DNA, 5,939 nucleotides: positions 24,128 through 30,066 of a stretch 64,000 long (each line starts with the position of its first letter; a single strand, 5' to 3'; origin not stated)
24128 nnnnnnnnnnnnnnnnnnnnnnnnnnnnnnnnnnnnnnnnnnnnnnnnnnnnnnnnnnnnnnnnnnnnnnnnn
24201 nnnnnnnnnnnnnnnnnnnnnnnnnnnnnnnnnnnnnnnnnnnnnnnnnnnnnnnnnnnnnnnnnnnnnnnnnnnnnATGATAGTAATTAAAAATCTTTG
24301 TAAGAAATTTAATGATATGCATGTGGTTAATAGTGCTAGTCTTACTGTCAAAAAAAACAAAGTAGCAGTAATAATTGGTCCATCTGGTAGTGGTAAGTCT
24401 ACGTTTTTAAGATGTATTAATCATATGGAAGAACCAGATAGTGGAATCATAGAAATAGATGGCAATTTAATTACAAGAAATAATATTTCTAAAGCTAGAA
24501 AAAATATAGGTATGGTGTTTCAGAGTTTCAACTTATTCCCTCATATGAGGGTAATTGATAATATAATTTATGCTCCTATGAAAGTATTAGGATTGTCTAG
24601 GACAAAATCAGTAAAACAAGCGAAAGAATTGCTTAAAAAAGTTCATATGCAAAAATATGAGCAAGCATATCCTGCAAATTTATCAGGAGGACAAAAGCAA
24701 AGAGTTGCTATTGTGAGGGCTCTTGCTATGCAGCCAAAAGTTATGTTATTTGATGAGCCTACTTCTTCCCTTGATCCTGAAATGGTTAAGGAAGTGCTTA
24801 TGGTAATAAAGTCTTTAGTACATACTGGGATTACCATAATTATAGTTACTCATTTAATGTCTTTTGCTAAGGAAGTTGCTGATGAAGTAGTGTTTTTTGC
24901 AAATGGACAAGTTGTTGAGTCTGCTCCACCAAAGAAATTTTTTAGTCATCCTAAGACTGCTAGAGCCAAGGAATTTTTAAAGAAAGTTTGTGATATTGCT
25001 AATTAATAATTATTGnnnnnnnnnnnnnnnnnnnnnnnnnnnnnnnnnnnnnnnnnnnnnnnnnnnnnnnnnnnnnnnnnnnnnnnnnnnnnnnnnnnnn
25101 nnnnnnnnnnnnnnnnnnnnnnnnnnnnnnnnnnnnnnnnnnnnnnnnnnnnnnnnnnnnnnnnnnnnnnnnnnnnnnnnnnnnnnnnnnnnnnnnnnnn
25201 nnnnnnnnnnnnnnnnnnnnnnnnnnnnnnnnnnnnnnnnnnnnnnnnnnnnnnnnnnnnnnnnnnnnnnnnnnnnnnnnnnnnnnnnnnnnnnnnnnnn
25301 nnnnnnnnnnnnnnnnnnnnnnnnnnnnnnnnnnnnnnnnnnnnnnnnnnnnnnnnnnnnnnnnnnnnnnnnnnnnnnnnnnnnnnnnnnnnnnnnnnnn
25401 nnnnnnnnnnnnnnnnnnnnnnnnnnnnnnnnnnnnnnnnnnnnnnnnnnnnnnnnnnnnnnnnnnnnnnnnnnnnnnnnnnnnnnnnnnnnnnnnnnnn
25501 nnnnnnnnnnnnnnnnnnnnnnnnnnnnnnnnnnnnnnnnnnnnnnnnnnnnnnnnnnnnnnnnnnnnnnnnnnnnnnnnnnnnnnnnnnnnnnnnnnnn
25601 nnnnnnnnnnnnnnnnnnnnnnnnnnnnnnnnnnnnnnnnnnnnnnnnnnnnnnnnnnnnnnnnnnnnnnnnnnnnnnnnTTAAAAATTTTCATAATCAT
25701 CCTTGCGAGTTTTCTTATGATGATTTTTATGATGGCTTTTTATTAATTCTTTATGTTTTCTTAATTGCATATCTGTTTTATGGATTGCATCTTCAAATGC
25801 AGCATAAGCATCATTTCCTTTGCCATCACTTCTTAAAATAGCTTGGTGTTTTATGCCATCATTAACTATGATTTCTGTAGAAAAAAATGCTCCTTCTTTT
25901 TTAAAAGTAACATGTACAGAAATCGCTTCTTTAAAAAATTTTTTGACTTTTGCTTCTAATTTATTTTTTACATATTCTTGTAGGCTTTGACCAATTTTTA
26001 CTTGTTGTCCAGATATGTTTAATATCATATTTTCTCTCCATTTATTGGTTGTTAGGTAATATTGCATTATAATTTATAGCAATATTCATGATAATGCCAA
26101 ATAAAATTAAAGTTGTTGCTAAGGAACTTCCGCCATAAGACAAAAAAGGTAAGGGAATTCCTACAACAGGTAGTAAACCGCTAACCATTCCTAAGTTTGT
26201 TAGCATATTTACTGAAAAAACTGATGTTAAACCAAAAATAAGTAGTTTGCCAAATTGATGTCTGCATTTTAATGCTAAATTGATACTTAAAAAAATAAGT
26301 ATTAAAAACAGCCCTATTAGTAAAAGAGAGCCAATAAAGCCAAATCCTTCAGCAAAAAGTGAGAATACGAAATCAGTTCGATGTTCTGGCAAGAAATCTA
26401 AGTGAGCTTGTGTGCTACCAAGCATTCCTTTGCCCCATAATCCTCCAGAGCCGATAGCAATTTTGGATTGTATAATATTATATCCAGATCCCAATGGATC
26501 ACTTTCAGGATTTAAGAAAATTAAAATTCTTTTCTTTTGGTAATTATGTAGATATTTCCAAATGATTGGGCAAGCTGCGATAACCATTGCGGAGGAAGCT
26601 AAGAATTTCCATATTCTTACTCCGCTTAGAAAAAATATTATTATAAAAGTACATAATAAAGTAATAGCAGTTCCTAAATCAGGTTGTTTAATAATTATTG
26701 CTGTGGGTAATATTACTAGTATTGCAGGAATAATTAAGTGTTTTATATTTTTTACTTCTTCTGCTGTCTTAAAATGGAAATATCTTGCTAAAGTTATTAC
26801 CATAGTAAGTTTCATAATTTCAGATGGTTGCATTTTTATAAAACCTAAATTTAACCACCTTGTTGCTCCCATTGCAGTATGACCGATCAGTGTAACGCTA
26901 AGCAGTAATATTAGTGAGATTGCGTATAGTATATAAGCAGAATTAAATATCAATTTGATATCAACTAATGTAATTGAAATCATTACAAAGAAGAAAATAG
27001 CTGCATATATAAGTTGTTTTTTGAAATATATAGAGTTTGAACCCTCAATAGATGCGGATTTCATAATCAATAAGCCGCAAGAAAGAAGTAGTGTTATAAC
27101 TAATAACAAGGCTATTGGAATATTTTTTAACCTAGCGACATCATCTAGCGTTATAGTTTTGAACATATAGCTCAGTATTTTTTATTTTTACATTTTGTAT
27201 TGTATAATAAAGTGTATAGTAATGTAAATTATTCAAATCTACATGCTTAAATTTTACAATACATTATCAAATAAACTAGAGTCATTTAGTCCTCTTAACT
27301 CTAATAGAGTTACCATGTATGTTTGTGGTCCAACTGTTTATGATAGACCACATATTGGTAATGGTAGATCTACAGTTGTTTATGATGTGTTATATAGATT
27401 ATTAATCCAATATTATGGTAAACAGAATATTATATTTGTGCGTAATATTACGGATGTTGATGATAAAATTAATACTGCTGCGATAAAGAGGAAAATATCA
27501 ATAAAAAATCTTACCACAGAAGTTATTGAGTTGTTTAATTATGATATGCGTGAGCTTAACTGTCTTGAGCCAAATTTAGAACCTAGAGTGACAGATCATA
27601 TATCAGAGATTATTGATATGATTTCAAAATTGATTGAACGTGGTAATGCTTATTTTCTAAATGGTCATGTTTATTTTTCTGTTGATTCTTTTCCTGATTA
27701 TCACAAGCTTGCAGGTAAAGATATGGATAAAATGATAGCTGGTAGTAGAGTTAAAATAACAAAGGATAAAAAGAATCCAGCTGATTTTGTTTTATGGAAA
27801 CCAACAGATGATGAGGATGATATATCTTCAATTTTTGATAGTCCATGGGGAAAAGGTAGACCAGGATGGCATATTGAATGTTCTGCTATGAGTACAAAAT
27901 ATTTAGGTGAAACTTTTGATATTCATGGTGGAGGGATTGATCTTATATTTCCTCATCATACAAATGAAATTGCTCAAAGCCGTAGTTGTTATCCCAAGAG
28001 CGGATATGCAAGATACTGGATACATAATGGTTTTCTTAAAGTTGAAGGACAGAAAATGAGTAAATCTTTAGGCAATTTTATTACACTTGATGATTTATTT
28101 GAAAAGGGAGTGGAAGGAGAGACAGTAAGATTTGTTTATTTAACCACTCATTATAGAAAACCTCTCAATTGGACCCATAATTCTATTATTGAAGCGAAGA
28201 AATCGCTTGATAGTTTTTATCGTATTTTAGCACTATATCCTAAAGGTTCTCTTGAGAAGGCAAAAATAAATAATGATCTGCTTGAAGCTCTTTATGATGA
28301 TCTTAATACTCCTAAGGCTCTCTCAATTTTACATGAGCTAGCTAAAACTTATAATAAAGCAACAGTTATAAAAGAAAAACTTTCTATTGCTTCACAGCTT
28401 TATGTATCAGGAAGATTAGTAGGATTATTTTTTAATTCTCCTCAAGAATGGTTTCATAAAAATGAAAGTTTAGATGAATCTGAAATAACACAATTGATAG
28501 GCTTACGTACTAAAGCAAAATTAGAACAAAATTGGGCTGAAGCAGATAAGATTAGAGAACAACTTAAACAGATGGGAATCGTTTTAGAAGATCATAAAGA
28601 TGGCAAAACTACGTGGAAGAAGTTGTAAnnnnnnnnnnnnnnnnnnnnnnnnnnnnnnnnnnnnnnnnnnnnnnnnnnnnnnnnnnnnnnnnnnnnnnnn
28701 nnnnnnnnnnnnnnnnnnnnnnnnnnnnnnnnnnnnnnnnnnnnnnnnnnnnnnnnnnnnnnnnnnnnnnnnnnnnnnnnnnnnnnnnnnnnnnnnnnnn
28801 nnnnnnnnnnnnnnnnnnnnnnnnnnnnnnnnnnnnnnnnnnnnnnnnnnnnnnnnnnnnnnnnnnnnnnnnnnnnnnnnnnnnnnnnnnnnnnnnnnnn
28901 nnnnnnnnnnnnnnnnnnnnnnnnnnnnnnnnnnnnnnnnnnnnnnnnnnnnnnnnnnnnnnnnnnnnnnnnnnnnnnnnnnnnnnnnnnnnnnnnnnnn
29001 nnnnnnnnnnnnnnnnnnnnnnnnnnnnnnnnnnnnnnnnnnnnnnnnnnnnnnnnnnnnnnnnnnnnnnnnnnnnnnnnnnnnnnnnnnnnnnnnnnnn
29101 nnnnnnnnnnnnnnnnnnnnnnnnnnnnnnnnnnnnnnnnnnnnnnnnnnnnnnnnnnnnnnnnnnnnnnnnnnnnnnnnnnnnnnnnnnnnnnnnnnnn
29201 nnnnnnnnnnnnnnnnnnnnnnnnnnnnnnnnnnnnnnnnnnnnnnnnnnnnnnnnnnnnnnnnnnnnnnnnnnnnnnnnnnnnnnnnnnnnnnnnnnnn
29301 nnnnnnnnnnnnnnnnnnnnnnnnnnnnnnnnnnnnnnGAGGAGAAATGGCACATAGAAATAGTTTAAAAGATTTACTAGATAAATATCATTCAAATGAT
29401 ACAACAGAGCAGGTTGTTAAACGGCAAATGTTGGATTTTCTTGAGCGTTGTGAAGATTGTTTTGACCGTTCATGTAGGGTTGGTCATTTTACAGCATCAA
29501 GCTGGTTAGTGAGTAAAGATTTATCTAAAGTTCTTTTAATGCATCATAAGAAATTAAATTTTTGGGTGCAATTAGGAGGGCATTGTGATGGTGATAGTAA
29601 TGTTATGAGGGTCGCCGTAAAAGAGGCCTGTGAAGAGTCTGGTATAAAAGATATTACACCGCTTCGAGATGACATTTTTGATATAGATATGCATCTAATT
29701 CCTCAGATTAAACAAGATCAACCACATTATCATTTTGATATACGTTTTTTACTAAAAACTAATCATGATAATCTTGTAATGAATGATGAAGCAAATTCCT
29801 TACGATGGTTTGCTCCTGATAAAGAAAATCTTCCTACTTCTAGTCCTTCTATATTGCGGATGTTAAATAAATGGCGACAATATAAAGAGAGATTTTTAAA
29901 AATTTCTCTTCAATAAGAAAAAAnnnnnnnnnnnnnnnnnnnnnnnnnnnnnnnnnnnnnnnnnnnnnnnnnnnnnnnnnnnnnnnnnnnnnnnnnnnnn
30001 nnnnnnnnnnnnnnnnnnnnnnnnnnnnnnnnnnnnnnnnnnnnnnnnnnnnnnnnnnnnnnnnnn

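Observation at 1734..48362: Family of TA-flanked palindromic MITE-like elements, at least nine copies in 64 kb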

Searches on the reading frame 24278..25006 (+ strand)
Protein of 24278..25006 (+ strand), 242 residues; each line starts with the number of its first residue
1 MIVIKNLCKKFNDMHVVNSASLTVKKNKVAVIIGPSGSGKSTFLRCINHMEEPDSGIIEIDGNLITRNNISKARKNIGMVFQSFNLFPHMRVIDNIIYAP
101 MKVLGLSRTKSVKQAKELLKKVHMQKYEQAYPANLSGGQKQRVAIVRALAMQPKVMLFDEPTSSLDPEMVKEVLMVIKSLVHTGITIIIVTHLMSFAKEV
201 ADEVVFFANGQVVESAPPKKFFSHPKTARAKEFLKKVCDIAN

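Call 9: search_protein_families(library=ncbifam, proteins=[window:24278-25006:+])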
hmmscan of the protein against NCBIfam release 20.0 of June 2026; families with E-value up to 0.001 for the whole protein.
window:24278-25006:+ (242 aa): 191 families (the best 25 are shown)
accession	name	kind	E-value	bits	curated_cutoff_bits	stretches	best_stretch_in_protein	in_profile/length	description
NF008428.0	PRK11264.1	equivalog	1.2e-83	280.2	406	1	1-237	3-247/250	L-cystine ABC transporter ATP-binding protein TcyN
NF007027.0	PRK09493.1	equivalog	2.8e-82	275.7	379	1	1-237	1-239/240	glutamine ABC transporter ATP-binding protein GlnQ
TIGR03005.1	ectoine_ehuA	equivalog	1.6e-80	270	345.4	1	3-238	2-251/252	ectoine/hydroxyectoine ABC transporter ATP-binding protein EhuA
NF008338.0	PRK11124.1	equivalog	2.9e-72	243.1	369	1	2-235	3-241/242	arginine ABC transporter ATP-binding protein ArtP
NF007908.0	PRK10619.1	equivalog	3e-68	229.8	466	1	4-235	8-253/257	histidine ABC transporter ATP-binding protein HisP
TIGR00972.1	3a0107s01c2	equivalog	1.9e-66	223.9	343.2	1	2-236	2-245/248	phosphate ABC transporter ATP-binding protein PstB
TIGR02314.1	ABC_MetN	equivalog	3.2e-60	204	499.7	1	1-240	1-247/343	methionine ABC transporter ATP-binding protein MetN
TIGR00968.1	3a0106s01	subfamily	1.3e-59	201.6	342.75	1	2-237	1-234/237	sulfate ABC transporter ATP-binding protein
TIGR01186.1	proV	subfamily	2.6e-58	197.9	326.6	1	15-237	7-233/363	betaine/proline/choline family ABC transporter ATP-binding protein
TIGR03265.1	PhnT2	equivalog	3.4e-58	197.6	457.7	1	2-237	5-238/353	putative 2-aminoethylphosphonate ABC transporter ATP-binding protein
TIGR02315.1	ABC_phnC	equivalog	3.6e-57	193.6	266.1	1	1-221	1-233/243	phosphonate ABC transporter ATP-binding protein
NF008513.0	PRK11432.1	equivalog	1.4e-56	191.9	496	1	2-233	7-236/351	ferric ABC transporter ATP-binding protein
NF040933.2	ABC_arch_GlcV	equivalog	2.9e-53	181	450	1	2-233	3-241/357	glucose ABC transporter ATP-binding protein GlcV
TIGR04521.1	ECF_ATPase_2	equivalog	5.8e-53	179.8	330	1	15-231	19-242/279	energy-coupling factor transporter ATPase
TIGR04520.1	ECF_ATPase_1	equivalog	9e-53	179.4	315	1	3-227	2-229/269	energy-coupling factor transporter ATPase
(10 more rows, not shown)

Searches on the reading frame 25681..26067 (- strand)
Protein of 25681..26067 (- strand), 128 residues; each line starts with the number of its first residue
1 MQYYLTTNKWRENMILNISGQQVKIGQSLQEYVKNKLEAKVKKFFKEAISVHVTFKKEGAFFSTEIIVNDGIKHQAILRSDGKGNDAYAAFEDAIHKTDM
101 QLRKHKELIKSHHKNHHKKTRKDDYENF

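Call 9: search_protein_families(library=ncbifam, proteins=[window:25681-26067:-])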
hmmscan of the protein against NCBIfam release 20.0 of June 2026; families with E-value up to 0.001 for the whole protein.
window:25681-26067:- (128 aa): 3 families
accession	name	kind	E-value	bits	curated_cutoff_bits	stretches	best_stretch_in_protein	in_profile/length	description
TIGR00741.1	yfiA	equivalog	5.8e-20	71.7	40.9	1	14-115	1-101/102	ribosome hibernation-promoting factor, HPF/YfiA family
NF007780.0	PRK10470.1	equivalog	6.2e-11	42.5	125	1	14-112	1-95/95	ribosome hibernation promoting factor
NF007654.0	PRK10324.1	equivalog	1e-07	32.5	158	1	14-106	1-89/113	ribosome-associated translation inhibitor RaiA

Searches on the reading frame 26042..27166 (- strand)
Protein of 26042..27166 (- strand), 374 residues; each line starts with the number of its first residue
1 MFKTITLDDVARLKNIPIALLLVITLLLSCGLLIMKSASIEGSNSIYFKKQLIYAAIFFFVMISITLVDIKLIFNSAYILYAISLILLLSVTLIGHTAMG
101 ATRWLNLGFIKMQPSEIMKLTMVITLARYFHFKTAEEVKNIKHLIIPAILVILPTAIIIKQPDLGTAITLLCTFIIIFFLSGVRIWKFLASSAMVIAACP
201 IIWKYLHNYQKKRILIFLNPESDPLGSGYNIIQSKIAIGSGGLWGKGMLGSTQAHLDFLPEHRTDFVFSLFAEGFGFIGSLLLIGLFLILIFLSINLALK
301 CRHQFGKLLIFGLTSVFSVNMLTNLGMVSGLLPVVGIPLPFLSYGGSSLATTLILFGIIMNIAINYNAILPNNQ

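Call 51: search_protein_families(library=pfam, proteins=[window:26042-27166:-])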
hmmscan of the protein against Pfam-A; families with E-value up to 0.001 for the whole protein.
window:26042-27166:- (374 aa): 1 family
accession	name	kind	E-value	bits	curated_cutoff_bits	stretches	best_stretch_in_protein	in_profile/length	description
PF01098.24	FTSW_RODA_SPOVE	-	7.1e-101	338.2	26.4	1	19-365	9-353/356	Cell cycle protein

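Call 52: find_homologous_proteins(query=window:26042-27166:-, max_evalue=1e-60)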
Query window:26042-27166:- (374 aa): 7860 proteins with E <= 1e-60 among 8000 candidates; the best 120 are listed.
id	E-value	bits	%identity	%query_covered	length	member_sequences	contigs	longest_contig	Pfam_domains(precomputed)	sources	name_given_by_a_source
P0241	4.8e-232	788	100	100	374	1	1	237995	PF01098.25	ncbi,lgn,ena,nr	ncbi:MAG: rod shape-determining protein RodA [Rickettsiales bacterium]|nr:rod shape-determining prot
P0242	1.2e-189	648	81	100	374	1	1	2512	PF01098.25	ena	-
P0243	4.7e-179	613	79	100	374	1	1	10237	PF01098.25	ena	-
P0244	2.0e-177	608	77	100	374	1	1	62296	PF01098.25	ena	-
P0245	1.5e-171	589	74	99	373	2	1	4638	PF01098.25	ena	-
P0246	1.1e-168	579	73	100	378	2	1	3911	PF01098.25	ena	-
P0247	1.9e-167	575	72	100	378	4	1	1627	PF01098.25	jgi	jgi:rod shape determining protein RodA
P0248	3.0e-164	565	70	100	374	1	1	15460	PF01098.25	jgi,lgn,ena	-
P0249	1.4e-163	562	73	91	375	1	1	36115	PF01098.25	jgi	jgi:rod shape determining protein RodA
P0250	8.2e-160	550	70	100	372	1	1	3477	PF01098.25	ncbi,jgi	jgi:rod shape determining protein RodA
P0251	1.7e-134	467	60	100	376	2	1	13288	PF01098.25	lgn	-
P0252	8.5e-133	461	57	99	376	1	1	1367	PF01098.25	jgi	jgi:rod shape determining protein RodA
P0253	2.4e-128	447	63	87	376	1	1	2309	PF01098.25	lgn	-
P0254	6.3e-127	442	57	97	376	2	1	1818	PF01098.25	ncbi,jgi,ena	jgi:rod shape determining protein RodA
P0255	2.6e-126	440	57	99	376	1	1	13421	PF01098.25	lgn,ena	-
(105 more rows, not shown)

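Call 53: find_encoding_contigs(protein=P0244, flank=10000, max_places=2)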
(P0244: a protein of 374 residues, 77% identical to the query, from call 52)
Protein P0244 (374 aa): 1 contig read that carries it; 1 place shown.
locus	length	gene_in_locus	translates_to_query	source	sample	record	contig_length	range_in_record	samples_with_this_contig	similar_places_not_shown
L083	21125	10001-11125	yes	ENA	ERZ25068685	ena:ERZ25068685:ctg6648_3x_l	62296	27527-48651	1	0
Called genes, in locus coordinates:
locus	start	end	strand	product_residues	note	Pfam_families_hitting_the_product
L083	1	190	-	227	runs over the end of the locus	PF00406:ADK, PF13207:AAA_17, PF13238:AAA_18 (faint), PF05191:ADK_lid (weak)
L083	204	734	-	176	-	-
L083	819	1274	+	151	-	PF01029:NusB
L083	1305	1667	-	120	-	-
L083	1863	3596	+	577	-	-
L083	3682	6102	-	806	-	PF12796:Ank_2 (faint), PF13606:Ank_3 (faint), PF16924:DpaA_N (faint), PF18290:Nudix_hydro (faint), PF13857:Ank_5 (faint)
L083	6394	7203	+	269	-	PF04305:DUF455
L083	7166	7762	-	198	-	PF00293:NUDIX (weak)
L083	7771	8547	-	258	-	PF00588:SpoU_methylase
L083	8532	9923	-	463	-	PF01406:tRNA-synt_1e, PF09334:tRNA-synt_1g (faint), PF09190:DALR_2 (weak)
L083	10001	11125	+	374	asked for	PF01098:FTSW_RODA_SPOVE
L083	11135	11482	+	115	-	PF02482:Ribosomal_S30AE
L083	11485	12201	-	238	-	PF02463:SMC_N, PF00005:ABC_tran, PF13304:AAA_21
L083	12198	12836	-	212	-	PF00528:BPD_transp_1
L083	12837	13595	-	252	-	PF00497:SBP_bac_3, PF10613:Lig_chan-Glu_bd (faint)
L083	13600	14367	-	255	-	PF00497:SBP_bac_3, PF10613:Lig_chan-Glu_bd (weak)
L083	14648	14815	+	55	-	PF00471:Ribosomal_L33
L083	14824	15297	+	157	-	PF00886:Ribosomal_S16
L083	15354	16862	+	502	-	PF03219:TLC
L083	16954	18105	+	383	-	PF03219:TLC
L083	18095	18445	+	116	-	PF03219:TLC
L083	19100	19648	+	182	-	-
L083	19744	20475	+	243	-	PF08032:SpoU_sub_bind, PF00588:SpoU_methylase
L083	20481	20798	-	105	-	PF03091:CutA1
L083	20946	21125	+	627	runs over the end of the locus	PF12796:Ank_2, PF00023:Ank (faint), PF12796:Ank_2, PF13606:Ank_3 (faint), PF13637:Ank_4 (weak), PF13857:Ank_5 (faint)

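Call 54: find_encoding_contigs(protein=P0243, flank=10000, max_places=2)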
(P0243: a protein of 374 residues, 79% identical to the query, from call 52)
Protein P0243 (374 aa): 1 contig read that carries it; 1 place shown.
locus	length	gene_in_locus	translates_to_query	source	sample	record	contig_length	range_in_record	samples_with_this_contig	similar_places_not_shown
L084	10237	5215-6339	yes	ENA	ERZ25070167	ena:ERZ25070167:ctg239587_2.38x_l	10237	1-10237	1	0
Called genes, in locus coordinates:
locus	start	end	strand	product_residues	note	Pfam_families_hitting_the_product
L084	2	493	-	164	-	?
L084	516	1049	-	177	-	-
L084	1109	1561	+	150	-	PF01029:NusB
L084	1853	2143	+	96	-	PF01909:NTP_transf_2, PF18765:Polbeta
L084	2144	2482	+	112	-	PF01934:HepT-like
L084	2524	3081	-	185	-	-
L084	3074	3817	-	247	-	PF00588:SpoU_methylase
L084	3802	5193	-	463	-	PF01921:tRNA-synt_1f (faint), PF01406:tRNA-synt_1e, PF00133:tRNA-synt_1 (weak), PF09334:tRNA-synt_1g (weak), PF09190:DALR_2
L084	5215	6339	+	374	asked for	PF01098:FTSW_RODA_SPOVE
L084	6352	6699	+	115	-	PF02482:Ribosomal_S30AE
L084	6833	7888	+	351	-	PF13173:AAA_14, PF13635:DUF4143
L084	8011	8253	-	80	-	-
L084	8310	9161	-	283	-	-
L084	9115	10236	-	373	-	?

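Call 60: find_encoding_contigs(protein=P0242, flank=3000, max_places=2)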
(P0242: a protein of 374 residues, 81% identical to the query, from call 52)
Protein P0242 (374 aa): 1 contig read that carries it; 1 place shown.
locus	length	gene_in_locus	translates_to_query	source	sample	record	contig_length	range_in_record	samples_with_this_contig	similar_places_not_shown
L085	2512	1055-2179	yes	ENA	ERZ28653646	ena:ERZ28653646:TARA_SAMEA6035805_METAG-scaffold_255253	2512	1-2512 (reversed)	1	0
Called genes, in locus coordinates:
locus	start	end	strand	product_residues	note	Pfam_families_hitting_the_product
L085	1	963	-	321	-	?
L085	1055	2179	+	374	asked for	PF01098:FTSW_RODA_SPOVE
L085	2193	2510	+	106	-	?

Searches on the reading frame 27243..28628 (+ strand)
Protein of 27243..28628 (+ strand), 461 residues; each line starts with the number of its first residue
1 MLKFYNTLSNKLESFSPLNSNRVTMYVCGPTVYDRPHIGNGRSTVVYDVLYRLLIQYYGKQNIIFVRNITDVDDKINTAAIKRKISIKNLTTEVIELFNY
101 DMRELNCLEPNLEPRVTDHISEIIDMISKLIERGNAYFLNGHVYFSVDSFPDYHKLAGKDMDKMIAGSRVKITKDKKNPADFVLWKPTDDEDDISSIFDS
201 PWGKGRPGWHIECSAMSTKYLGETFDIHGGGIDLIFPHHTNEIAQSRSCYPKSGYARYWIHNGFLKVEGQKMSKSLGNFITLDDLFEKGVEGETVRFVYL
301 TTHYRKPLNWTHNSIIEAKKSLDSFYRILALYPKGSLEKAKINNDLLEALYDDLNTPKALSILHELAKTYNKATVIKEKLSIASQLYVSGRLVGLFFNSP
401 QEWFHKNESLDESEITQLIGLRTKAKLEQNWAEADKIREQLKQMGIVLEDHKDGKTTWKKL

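Call 51: search_protein_families(library=pfam, proteins=[window:27243-28628:+])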
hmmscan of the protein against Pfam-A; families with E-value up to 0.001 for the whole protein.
window:27243-28628:+ (461 aa): 6 families
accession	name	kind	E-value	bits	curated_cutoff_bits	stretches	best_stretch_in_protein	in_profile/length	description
PF01406.26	tRNA-synt_1e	-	2.1e-114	382.4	27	1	15-319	2-300/301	tRNA synthetases class I (C) catalytic domain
PF09334.17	tRNA-synt_1g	-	4.6e-10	39.3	20.1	1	261-303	317-358/391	tRNA synthetases class I (M)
PF09190.17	DALR_2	-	8.8e-10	39.4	22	1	348-396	4-56/57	DALR domain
PF00133.28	tRNA-synt_1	-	2.5e-05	23.7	22.7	1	225-310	329-413/414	tRNA synthetases class I (I, L, M and V)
PF01921.24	tRNA-synt_1f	-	6.2e-05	22.5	27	0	265-342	276-349/360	tRNA synthetases class I (K)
PF23493.1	CysS_C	-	8.3e-05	23.1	23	1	414-454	7-47/51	Cysteinyl-tRNA ligase anticodon binding domain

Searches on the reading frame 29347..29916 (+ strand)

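Call 74: search_protein_families(library=pfam, proteins=[window:29347-29916:+], max_evalue=0.00001)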
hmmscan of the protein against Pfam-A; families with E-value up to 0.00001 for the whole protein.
window:29347-29916:+ (189 aa): 1 family
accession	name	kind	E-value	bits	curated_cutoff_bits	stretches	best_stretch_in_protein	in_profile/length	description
PF00293.34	NUDIX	-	7.2e-06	26.5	21.1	1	58-163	13-121/134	NUDIX domain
